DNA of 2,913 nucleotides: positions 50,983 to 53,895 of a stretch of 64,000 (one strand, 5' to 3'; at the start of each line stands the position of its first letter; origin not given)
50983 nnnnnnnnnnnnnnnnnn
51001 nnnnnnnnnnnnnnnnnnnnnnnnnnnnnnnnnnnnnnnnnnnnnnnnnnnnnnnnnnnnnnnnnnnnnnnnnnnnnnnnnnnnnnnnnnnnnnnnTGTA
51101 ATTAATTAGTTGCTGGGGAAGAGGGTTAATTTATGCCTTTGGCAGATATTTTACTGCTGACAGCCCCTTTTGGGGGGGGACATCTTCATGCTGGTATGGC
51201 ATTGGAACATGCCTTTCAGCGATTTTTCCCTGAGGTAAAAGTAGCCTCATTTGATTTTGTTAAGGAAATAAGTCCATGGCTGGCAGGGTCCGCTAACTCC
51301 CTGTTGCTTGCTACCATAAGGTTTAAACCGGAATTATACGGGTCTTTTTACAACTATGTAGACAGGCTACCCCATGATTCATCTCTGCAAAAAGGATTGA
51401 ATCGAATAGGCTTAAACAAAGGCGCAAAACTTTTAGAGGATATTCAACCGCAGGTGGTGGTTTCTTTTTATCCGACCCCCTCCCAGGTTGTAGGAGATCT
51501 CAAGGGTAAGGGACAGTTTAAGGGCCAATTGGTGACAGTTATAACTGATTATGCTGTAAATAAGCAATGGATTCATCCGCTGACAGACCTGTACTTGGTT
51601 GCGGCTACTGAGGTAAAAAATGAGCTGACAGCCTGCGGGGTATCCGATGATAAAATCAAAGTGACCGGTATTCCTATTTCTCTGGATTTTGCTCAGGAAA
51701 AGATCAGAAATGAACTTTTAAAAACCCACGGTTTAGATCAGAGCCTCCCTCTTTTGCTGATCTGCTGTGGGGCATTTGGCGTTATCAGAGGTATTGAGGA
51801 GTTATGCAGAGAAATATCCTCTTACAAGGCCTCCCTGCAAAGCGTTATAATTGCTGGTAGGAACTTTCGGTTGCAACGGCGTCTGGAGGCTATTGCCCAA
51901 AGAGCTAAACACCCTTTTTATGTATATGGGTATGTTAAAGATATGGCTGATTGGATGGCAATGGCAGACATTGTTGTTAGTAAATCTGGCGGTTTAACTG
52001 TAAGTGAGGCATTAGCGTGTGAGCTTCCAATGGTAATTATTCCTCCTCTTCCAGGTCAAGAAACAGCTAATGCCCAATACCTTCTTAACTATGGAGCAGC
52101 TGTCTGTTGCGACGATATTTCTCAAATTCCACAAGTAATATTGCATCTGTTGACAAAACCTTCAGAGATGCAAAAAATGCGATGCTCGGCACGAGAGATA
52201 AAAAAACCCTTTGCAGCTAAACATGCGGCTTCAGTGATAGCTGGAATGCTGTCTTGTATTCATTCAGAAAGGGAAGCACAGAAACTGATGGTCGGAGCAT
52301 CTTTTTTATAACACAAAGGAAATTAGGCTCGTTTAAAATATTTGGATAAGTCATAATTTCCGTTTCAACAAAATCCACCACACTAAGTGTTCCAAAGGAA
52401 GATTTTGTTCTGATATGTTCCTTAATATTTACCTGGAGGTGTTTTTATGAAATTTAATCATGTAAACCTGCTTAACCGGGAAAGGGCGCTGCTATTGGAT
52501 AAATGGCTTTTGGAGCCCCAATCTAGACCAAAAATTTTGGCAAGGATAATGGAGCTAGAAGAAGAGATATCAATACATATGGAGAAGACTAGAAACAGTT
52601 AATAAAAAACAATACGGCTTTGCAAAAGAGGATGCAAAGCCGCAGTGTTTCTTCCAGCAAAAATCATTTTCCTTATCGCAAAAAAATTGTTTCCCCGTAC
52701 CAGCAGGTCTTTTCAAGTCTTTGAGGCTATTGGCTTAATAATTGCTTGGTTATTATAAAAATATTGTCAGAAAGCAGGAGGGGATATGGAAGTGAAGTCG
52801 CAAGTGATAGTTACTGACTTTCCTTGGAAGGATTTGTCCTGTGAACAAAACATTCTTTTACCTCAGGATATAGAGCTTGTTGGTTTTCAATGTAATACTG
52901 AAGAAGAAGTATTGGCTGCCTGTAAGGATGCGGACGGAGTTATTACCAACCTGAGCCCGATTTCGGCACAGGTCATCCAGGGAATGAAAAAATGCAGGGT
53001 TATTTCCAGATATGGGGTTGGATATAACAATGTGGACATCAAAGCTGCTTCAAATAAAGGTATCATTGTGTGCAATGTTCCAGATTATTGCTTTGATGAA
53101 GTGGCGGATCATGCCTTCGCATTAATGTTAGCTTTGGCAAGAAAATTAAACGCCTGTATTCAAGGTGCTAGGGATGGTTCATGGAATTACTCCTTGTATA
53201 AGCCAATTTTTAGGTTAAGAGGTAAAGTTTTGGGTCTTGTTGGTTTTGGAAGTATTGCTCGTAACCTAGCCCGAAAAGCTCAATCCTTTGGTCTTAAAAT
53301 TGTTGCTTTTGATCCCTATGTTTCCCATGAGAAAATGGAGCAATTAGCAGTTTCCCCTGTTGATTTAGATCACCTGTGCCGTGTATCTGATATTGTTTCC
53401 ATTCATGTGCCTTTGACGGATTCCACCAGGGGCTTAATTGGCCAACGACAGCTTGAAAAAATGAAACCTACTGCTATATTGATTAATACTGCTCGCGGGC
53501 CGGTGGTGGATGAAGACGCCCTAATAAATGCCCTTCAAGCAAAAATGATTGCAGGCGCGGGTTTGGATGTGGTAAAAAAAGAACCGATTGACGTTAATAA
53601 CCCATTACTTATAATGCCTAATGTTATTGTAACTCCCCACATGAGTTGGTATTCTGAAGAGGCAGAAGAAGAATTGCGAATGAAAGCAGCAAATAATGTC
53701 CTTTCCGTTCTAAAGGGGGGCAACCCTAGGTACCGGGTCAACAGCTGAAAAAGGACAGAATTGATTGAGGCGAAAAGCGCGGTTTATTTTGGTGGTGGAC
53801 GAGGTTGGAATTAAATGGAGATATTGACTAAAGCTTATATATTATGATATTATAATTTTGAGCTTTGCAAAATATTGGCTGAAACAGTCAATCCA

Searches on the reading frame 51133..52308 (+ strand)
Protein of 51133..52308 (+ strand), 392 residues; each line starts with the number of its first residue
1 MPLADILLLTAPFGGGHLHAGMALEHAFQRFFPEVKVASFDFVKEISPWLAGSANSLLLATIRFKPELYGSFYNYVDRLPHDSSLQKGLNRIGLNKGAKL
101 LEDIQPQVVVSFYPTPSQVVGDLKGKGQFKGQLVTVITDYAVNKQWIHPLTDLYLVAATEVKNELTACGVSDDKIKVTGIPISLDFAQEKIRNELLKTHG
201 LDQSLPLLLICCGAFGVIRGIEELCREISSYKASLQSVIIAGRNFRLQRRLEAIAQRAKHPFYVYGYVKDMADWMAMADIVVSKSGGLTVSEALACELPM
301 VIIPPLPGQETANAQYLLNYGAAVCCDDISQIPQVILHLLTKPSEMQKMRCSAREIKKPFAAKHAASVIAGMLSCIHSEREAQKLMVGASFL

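Call 7: search_protein_families(library=ncbifam, proteins=[window:51133-52308:+], max_evalue=0.001)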
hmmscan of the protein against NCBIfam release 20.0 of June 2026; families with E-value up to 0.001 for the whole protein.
window:51133-52308:+ (392 aa): 8 families
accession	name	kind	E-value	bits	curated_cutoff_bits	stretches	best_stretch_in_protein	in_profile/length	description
NF010135.0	PRK13609.1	equivalog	2e-74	250.8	500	1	5-373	6-369/388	diglucosyl diacylglycerol synthase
NF010134.0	PRK13608.1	equivalog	2e-60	204.9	557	1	5-374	7-370/391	diglucosyl diacylglycerol synthase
TIGR01133.1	murG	equivalog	2.6e-15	56.3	250.25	1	174-369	155-353/353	undecaprenyldiphospho-muramoylpentapeptide beta-N-acetylglucosaminyltransferase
NF009102.0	PRK12446.1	equivalog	9.3e-07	28.1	339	1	164-305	145-280/352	undecaprenyldiphospho-muramoylpentapeptide beta-N-acetylglucosaminyltransferase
TIGR03590.1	PseG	equivalog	8.1e-06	25.6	153.55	1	207-313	173-277/280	UDP-2,4-diacetamido-2,4,6-trideoxy-beta-L-altropyranose hydrolase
TIGR01426.2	MGT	subfamily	0.00036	19.7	260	1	273-373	288-391/393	macrolide family glycosyltransferase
NF041548.1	PssE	equivalog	0.00073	19.5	120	0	263-342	44-126/146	PssE/Cps14G family polysaccharide biosynthesis glycosyltransferase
TIGR00236.1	wecB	equivalog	0.00098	18.4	210.15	0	142-370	133-359/366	non-hydrolyzing UDP-N-acetylglucosamine 2-epimerase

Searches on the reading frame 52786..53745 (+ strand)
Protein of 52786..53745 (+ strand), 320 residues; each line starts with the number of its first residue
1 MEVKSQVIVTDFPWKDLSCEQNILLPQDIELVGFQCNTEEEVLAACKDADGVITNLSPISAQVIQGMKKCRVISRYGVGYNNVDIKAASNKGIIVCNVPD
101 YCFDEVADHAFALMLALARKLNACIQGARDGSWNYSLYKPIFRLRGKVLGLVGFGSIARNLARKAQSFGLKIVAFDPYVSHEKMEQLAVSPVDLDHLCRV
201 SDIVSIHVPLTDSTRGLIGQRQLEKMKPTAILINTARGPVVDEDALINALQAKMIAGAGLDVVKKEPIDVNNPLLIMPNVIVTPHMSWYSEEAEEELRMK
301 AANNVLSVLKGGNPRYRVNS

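Call 4: search_protein_families(library=pfam, proteins=[window:52786-53745:+], max_evalue=0.01)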
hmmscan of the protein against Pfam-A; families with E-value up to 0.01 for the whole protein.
window:52786-53745:+ (320 aa): 4 families
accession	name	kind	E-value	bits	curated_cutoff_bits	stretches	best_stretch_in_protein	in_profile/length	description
PF02826.25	2-Hacid_dh_C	-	7.6e-61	205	25.1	1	111-287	1-178/178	D-isomer specific 2-hydroxyacid dehydrogenase, NAD binding domain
PF00389.36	2-Hacid_dh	-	2.9e-30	105.1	24.6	1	29-319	20-134/134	D-isomer specific 2-hydroxyacid dehydrogenase, catalytic domain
PF00670.27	AdoHcyase_NAD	-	0.00093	19.8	27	0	144-236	21-110/162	S-adenosyl-L-homocysteine hydrolase, NAD binding domain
PF03446.21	NAD_binding_2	-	0.0016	18.9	21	1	149-263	2-120/161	NAD binding domain of 6-phosphogluconate dehydrogenase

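Call 7: search_protein_families(library=ncbifam, proteins=[window:52786-53745:+], max_evalue=0.001)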
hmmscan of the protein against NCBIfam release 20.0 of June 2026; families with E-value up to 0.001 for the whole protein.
window:52786-53745:+ (320 aa): 21 families
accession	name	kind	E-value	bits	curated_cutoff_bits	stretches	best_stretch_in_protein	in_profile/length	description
TIGR01327.1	PGDH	equivalog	2e-83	280.9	454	1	35-319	27-311/525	phosphoglycerate dehydrogenase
NF009714.1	PRK13243.1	equivalog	2.4e-73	247.4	455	1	35-319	32-323/332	glyoxylate reductase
NF005069.0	PRK06487.1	equivalog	7.1e-70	235.6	448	1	30-312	30-314/320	2-hydroxyacid dehydrogenase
NF006263.0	PRK08410.1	equivalog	7.2e-62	209.6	389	1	32-310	26-308/311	D-2-hydroxyacid dehydrogenase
NF011938.0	PRK15409.1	equivalog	2.5e-59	200.9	492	1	31-314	28-314/324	glyoxylate/hydroxypyruvate reductase GhrB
NF005387.0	PRK06932.1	equivalog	2.8e-59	200.6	492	1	31-306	27-307/314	2-hydroxyacid dehydrogenase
NF008759.0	PRK11790.1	equivalog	2.7e-52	177.8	404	1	39-319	45-327/410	phosphoglycerate dehydrogenase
NF000492.1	vanH_gen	exception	1.5e-45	155.7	540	1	53-306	48-308/312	D-lactate dehydrogenase VanH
NF041369.1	Dhydh_Halo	equivalog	3.5e-45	154.5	400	1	77-313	63-299/305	D-2-hydroxyacid dehydrogenase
NF005750.0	PRK07574.1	equivalog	1.8e-40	139.2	329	1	59-297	104-345/386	NAD-dependent formate dehydrogenase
NF000371.1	vanH_Agroup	exception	3.9e-38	131.5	700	1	54-307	54-314/322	VanH-A/VanH-Pt family D-lactate dehydrogenase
NF005027.0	PRK06436.1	equivalog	1.6e-36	126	261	1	60-314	41-284/303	2-hydroxyacid dehydrogenase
NF006374.0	PRK08605.1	subfamily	2.8e-36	125.2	356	1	44-319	41-332/332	D-lactate dehydrogenase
NF000004.1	vanH-D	exception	3.1e-35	121.8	550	1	58-291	59-299/323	D-lactate dehydrogenase VanH-D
NF000128.1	vanH-Sc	exception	4.1e-34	118.2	650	1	53-294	68-316/337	D-lactate dehydrogenase VanH-Sc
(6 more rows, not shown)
